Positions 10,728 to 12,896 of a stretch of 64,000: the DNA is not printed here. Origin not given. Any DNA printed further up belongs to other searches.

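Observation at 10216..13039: Three-gene operon: small membrane protein, then a short TrpE-G/PhzE-like chorismate-utilising fusion enzyme, then an MBL-fold hydrolase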

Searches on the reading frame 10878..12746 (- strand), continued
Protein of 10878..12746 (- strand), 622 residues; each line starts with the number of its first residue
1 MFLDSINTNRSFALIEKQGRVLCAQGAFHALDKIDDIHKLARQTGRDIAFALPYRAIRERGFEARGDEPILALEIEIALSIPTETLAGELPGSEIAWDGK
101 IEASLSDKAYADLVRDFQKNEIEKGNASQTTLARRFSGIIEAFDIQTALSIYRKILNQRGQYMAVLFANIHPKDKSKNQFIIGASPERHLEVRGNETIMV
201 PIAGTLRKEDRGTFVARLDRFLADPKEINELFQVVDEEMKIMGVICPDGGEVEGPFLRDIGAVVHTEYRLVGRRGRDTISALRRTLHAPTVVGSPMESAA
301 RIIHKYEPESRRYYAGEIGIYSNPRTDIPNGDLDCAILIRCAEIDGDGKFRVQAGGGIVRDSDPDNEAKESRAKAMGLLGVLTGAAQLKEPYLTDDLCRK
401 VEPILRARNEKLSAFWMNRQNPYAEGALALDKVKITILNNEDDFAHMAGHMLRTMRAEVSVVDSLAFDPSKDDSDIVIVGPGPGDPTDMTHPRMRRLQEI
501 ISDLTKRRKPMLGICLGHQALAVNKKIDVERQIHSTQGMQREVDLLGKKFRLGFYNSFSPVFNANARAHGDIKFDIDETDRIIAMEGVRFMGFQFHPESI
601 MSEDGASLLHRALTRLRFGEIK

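Call 7: search_solved_structures(query=window:10878-12746:-, max_evalue=0.00001, show_alignments=2)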
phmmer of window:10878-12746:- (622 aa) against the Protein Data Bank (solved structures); distinct sequences matched with E-value up to 0.00001: 35.
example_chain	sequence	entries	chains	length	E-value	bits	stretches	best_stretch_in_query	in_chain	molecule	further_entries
3r74_A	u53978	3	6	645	7.3e-90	305.3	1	47-615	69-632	Anthranilate/para-aminobenzoate synthases component I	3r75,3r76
3os6_A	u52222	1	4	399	3.7e-21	78.4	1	155-382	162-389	Isochorismate synthase DhbC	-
4grh_A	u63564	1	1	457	1.1e-20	76.9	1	123-382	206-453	aminodeoxychorismate synthase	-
1i1q_A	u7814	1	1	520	1.1e-18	70.2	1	98-388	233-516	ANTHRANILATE SYNTHASE COMPONENT I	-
7bvd_A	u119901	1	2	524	9.6e-18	67.1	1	108-391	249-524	Anthranilate synthase component 1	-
5cwa_A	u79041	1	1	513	6.3e-17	64.4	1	108-391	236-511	Anthranilate synthase component 1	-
9va5_A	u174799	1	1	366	7e-16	61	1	163-379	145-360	isochorismate synthase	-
9v0m_A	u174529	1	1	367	7.1e-16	61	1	163-379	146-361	isochorismate synthase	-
1i7q_A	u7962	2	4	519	1.5e-15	59.9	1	104-390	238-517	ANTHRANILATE SYNTHASE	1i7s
8hx6_A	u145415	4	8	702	1.6e-15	59.8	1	181-386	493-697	4-amino-4-deoxychorismate synthase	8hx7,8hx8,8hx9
1qdl_A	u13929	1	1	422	1.3e-13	53.5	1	176-377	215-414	PROTEIN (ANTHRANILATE SYNTHASE (TRPE-SUBUNIT))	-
5kck_A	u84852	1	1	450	2.9e-13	52.3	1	180-377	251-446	Anthranilate synthase component I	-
3gse_A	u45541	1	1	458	1.4e-11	46.8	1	178-387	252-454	Menaquinone-specific isochorismate synthase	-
5jy9_A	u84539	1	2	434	5.9e-10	41.4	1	179-377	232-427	Putative salicylate synthetase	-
2fn0_A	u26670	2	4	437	6e-10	41.4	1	179-377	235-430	salicylate synthetase, Irp9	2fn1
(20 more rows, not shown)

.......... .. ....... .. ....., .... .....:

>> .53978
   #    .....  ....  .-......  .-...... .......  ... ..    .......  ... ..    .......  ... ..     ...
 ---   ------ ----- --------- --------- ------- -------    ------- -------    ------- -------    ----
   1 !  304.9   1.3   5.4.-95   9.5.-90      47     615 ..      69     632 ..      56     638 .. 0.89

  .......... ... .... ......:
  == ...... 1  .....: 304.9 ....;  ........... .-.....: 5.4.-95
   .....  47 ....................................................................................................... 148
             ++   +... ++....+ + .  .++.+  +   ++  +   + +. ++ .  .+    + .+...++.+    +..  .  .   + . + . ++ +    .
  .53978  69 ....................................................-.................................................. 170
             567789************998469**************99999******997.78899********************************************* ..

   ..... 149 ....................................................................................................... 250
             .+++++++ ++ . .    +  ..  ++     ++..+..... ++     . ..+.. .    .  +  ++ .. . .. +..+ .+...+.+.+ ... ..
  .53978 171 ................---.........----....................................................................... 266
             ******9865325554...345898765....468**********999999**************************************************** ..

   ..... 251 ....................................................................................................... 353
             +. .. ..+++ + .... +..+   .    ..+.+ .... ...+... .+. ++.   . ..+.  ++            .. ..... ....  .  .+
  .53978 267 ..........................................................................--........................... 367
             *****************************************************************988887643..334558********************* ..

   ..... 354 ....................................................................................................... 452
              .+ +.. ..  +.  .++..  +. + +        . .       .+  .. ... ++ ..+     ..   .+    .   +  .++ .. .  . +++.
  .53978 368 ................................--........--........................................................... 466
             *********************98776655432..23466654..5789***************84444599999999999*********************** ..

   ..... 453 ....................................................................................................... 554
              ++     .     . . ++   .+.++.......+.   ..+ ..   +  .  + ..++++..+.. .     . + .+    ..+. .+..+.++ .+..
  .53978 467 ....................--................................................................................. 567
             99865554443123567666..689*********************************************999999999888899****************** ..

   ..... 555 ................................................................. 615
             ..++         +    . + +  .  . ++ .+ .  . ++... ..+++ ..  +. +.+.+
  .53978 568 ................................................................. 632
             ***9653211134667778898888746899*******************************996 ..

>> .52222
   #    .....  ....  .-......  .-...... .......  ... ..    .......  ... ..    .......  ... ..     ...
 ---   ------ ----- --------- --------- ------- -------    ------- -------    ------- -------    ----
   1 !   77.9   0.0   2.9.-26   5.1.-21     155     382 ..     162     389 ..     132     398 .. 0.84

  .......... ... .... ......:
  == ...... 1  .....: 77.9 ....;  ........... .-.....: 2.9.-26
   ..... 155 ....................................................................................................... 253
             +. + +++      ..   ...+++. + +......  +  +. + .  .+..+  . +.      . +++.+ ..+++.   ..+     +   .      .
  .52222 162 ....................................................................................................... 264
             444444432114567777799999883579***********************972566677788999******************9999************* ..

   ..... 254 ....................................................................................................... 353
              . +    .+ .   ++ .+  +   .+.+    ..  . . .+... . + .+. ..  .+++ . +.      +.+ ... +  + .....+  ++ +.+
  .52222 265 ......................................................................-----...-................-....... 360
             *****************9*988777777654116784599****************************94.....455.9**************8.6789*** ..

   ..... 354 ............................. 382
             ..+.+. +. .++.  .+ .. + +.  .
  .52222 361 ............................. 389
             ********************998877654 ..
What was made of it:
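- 10878..12746 (-): 622-aa fusion of a chorismate-binding (MST) domain and a class-I glutamine amidotransferase. It has PhzE-type architecture. Proposed function: anthranilate synthase, TrpE(G)-like. PDB 3r74 (PhzE) matches at E 7e-90 over residues 47-615 (call 7).
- On PhzE / ADIC synthase (EC 2.6.1.86): 3r74 matches at E 7e-90, with query residues 47-615 aligned to chain residues 69-632 (call 7).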

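Call 8: find_encoding_contigs(protein=P0001, flank=10000, max_places=3)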
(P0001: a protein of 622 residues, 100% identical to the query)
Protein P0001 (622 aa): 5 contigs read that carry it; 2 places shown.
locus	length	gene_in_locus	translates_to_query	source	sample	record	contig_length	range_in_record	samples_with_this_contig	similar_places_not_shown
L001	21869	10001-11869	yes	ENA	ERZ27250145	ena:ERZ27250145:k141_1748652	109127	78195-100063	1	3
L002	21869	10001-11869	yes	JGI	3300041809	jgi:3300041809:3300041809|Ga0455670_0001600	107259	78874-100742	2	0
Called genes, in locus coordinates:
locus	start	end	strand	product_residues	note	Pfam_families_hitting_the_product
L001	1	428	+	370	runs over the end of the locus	PF06035:Peptidase_C93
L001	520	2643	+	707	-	PF13487:HD_5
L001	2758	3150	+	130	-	-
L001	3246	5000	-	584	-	PF08479:POTRA_2, PF03865:ShlB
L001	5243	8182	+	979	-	PF05860:TPS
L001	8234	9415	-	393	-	PF13174:TPR_6 (faint), PF13176:TPR_7 (faint), PF13414:TPR_11 (faint), PF14559:TPR_19, PF25063:ARM_TT21_C (weak), PF00515:TPR_1 (weak), PF07719:TPR_2 (weak), PF13181:TPR_8 (weak), +5 more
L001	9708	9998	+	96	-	PF26604:CBU_0592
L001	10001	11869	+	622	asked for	PF00425:Chorismate_bind, PF00117:GATase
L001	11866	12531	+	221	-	PF00753:Lactamase_B, PF23023:Anti-Pycsar_Apyc1 (faint)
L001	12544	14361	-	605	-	PF17201:Cache_3-Cache_2, PF17203:sCache_3_2, PF17202:sCache_3_3, PF00672:HAMP (faint), PF00015:MCPsignal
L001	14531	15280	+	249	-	PF12849:PBP_like_2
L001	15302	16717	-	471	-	PF00324:AA_permease, PF13520:AA_permease_2, PF13906:AA_permease_C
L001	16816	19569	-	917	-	-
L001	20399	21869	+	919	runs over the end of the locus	-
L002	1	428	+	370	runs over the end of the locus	PF06035:Peptidase_C93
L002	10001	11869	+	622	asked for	PF00425:Chorismate_bind, PF00117:GATase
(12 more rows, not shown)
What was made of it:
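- Checked: An identical gene trio is called on ENA and JGI contigs of about 108 kb (call 8).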

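Call 11: find_related_loci(query=A1, collection=genome_contigs, flank=10000)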
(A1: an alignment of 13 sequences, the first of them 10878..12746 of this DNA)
Query A1 (622 aa) in genome_contigs; peptide patterns used: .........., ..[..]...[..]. (x = any residue, [..] = any of these).
199 stretches matched a pattern; 91 encode a relative of the query (tblastn E <= 1e-3); the best 80 are kept; 80 distinct loci.
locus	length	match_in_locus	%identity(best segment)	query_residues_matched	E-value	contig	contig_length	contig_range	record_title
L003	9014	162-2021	83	1-620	0e+0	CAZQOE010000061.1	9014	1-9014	MAG TPA_asm: uncultured Rhodospirillaceae bacterium isolate SRP192927_co1_332 genome assembly, contig: NODE_19599_length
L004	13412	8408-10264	82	1-619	0e+0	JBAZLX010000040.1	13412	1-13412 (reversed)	MAG: Bdellovibrionales bacterium isolate SO_2017_LW4_25 scaffold_2800_c2_LW137-91_2017, whole genome shotgun sequence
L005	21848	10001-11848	82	1-616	0e+0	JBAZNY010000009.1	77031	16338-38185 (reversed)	MAG: Bdellovibrionales bacterium isolate SO_2017_LW4_81 scaffold_963_c1_LW137-91_2017, whole genome shotgun sequence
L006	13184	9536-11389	80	1-618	0e+0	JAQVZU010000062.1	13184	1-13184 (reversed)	MAG: Alphaproteobacteria bacterium isolate STF2_180 NODE_13245_length_13184_cov_3.704909_Sandtown_F2, whole genome shotg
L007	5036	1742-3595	78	1-618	0e+0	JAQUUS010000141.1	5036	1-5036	MAG: Alphaproteobacteria bacterium isolate STD2_149 NODE_73642_length_5036_cov_2.283968_Sandtown_D2, whole genome shotgu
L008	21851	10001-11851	79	1-617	0e+0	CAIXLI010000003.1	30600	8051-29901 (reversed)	MAG: uncultured proteobacterium isolate I2_bin-054 genome assembly, contig: bin-054:003/228, whole genome shotgun sequen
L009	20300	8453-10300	75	1-616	0e+0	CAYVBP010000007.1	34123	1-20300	MAG TPA_asm: uncultured Rhodospirillaceae bacterium isolate SRP192927_co3_841 genome assembly, contig: NODE_2362_length_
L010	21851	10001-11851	74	1-617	0e+0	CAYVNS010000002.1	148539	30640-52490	MAG TPA_asm: uncultured Rhodospirillaceae bacterium isolate SRP192927_co3_77 genome assembly, contig: NODE_92_length_148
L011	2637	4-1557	84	103-620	0e+0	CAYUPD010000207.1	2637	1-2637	MAG TPA_asm: uncultured Rhodospirillaceae bacterium isolate SRP192927_co3_142 genome assembly, contig: NODE_126240_lengt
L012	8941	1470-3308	61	5-617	0e+0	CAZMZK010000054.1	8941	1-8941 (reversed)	MAG TPA_asm: uncultured Micavibrio sp. isolate SRP199154_co2_109 genome assembly, contig: NODE_5637_length_8941_cov_45.5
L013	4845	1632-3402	81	1-620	0e+0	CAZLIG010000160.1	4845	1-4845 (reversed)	MAG TPA_asm: uncultured Rhodospirillaceae bacterium isolate SRP192927_co3_180 genome assembly, contig: NODE_52709_length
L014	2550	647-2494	60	2-617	0e+0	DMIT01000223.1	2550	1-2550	MAG TPA_asm: Rhodospirillaceae bacterium isolate UBA8720 contig_107130, whole genome shotgun sequence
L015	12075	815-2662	59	2-617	0e+0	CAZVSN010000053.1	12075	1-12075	MAG TPA_asm: uncultured Micavibrio sp. isolate SRP286056_co2_271 genome assembly, contig: NODE_8685_length_12075_cov_15.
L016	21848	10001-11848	60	2-617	0e+0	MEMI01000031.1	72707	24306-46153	MAG: Alphaproteobacteria bacterium RIFCSPHIGHO2_02_FULL_46_13 rifcsphigho2_02_scaffold_3358, whole genome shotgun sequen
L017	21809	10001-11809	60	6-617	0e+0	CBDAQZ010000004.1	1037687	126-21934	MAG: Alphaproteobacteria bacterium isolate ae0725c1-75e1-4858-8916-f7aecc6609a5 genome assembly, contig: contig_4, whole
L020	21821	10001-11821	59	6-616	0e+0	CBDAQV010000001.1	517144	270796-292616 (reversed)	MAG: Alphaproteobacteria bacterium isolate 688e3f65-f29b-4f20-a09b-101f70a1a550 genome assembly, contig: contig_1, whole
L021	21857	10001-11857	73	1-619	0e+0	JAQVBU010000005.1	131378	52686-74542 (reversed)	MAG: Alphaproteobacteria bacterium isolate STD2_72 NODE_369_length_131378_cov_12.006110_Sandtown_D2, whole genome shotgu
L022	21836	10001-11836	57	5-616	0e+0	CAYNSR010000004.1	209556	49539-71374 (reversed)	MAG TPA_asm: uncultured Micavibrio sp. isolate SRP329715_co2_148 genome assembly, contig: NODE_92_length_209556_cov_17.1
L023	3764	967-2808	56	2-616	0e+0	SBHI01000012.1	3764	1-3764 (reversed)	MAG: Alphaproteobacteria bacterium isolate M3014 scaffold_8442_1, whole genome shotgun sequence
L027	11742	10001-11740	57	2-585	0e+0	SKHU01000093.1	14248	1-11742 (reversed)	MAG: Alphaproteobacteria bacterium isolate CSBr16_224 CSBr16-4095, whole genome shotgun sequence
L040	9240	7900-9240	58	2-454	4e-170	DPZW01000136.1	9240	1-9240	MAG TPA_asm: Rhodospirillaceae bacterium isolate UBA11073 contig_30646, whole genome shotgun sequence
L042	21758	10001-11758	44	2-616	3e-158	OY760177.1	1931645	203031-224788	MAG: Candidatus Gracilibacteria bacterium isolate ba77f91b-d06a-446b-8ae6-f296fa1be4ef genome assembly, chromosome: 1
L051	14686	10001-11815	66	5-616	0e+0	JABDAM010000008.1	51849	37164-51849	MAG: Alphaproteobacteria bacterium isolate BWOrgHeat_Nextera66_MAG3 3300020655.a:Ga0206950_1014, whole genome shotgun se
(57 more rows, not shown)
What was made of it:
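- Tried and rejected: The single genome_contigs scan had been spent in call 11.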

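Call 22: search_dna_similar(query=window:10878-12746:-, collection=plasmids, mode=protein, max_rows=30, rows=spread)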
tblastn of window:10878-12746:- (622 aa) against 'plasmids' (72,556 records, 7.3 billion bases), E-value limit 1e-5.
Records with a match: 557; places in all: 598; records where one place covers at least 80% of the query: 45.
Best place of each record, by identity: <60% 557.
By first word of the organism name: Salmonella 163; Streptomyces 67; Buchnera 40; Klebsiella 36; Pseudomonas 25; Escherichia 16; Bradyrhizobium 14; Vibrio 13; Rhodococcus 9; Haloarcula 9; and 83 more.
By predicted mobility (MOB-suite, as given by PLSDB): non-mobilizable 305; conjugative 200; mobilizable 52.
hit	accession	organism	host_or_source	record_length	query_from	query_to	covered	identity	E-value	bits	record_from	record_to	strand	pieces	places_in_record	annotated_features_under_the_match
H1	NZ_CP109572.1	Streptomyces anthocyanicus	-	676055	52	616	91%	38.6%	2e-102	349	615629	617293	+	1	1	anthranilate synthase family protein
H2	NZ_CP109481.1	Streptomyces sp. NBC_01450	-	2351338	47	616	92%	34.8%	5e-90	312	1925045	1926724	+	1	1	none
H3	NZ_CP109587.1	Streptomyces sp. NBC_01362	-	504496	143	617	74%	31.3%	9e-16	159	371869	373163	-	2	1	anthranilate synthase component I family protein | aminodeoxychorismate/anthranilate synthase component II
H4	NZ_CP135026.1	Buchnera aphidicola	Mindarus keteleerifoliae,metagenomic ...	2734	86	613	78%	28.8%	6e-17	154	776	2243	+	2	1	anthranilate synthase component 1 | gamma-glutamyl-gamma-aminobutyrate hydrolase family protein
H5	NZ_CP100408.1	Haloarcula marina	cell culture,sediment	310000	101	609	73%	28.5%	4e-9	125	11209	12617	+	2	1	anthranilate synthase component I family protein | aminodeoxychorismate/anthranilate synthase component II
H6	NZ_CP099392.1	Natronococcus sp. CG52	cell culture,salt lake sediment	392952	99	609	67%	28.1%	6e-7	118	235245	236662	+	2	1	anthranilate synthase component I family protein | aminodeoxychorismate/anthranilate synthase component II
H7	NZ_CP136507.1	Pseudomonas syringae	plant,whole organism,leaves of diseased ...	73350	181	609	61%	28.4%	3e-8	130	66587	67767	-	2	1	anthranilate synthase component I family protein | aminodeoxychorismate/anthranilate synthase component II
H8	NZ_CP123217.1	Pseudomonas amygdali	Aesculus hippocastanum,cell culture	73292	181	609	61%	28.2%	3e-8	126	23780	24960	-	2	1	anthranilate synthase component I family protein | aminodeoxychorismate/anthranilate synthase component II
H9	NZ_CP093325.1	Bacillus sp. N5-665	whole organism,peat soil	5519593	84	382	48%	28.3%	3e-12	78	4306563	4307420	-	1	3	none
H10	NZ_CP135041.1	Buchnera aphidicola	Neophyllaphis podocarpi,metagenomic ...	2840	100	379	45%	28.9%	2e-14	84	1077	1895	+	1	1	anthranilate synthase component 1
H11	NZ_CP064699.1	Bradyrhizobium sp. 183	Acmispon strigosus,cell culture,root ...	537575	90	375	46%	27.3%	2e-10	72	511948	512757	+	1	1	pabB: aminodeoxychorismate synthase component I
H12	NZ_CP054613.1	Paenibacillus cellulosilyticus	cell culture,soil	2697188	109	375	43%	28.7%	4e-9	68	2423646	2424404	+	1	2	none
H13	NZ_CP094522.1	Bradyrhizobium sp. ISRA437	Arachis hypogaea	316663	122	382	42%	28.5%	7e-10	70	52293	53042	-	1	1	pabB: aminodeoxychorismate synthase component I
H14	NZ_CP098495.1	Qipengyuania citrea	whole organism,South China Sea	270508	91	374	46%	25.3%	9e-6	57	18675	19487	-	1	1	pabB: aminodeoxychorismate synthase component I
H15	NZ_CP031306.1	Natronorubrum bangense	Cell culture,The Bange salt-alkaline ...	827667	181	382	32%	33.8%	2e-8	66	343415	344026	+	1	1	trpE: anthranilate synthase component I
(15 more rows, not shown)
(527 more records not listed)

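Call 23: get_annotated_region(hit=H1, flank=9000)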
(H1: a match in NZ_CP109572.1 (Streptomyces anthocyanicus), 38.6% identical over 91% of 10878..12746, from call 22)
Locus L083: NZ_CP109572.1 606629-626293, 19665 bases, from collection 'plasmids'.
description: Streptomyces anthocyanicus strain NBC_01372 plasmid unnamed1, complete sequence
organism: Streptomyces anthocyanicus (NCBI taxid 68174)
taxonomy: Bacteria; Actinomycetota; Actinomycetes; Kitasatosporales; Streptomycetaceae; Streptomyces; Streptomyces anthocyanicus
host: -; source: -; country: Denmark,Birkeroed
typing (MOB-suite, as given by PLSDB): non-mobilizable
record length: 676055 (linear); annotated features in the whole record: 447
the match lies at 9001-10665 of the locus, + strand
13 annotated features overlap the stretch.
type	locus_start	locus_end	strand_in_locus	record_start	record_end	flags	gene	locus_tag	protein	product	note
CDS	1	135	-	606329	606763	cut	-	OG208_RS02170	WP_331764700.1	roadblock/LC7 domain-containing protein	-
CDS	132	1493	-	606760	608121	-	-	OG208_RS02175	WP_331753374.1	ATP-binding protein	-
CDS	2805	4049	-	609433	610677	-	-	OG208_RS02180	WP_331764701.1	MFS transporter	GO:0055085 - transmembrane transport [Evidence IEA]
CDS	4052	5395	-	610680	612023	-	-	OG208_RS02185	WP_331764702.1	peptide ligase PGM1-related protein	-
CDS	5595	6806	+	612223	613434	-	-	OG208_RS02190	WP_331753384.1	malic enzyme-like NAD(P)-binding protein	-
CDS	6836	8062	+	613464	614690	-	-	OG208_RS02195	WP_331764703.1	3-deoxy-7-phosphoheptulonate synthase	GO:0009073 - aromatic amino acid family biosynthetic process [Evidence IEA]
CDS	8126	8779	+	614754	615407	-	-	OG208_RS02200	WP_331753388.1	isochorismatase family protein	-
CDS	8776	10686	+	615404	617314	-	-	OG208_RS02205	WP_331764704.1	anthranilate synthase family protein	-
CDS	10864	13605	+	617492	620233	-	-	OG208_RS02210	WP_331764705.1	LuxR family transcriptional regulator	-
CDS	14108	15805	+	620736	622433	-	-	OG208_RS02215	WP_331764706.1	serine/threonine-protein kinase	GO:0006468 - protein phosphorylation [Evidence IEA]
CDS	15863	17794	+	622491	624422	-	-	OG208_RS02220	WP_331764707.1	FHA domain-containing protein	-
CDS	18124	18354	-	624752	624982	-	-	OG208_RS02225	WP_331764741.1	hypothetical protein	-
CDS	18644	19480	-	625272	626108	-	-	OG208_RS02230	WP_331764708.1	alpha/beta hydrolase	-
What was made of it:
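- Closest known: PhzE, 2-amino-2-deoxyisochorismate synthase of phenazine biosynthesis. Different: PhzE genes sit beside phzD and phzC; the Streptomyces example L083 shows this (call 23).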
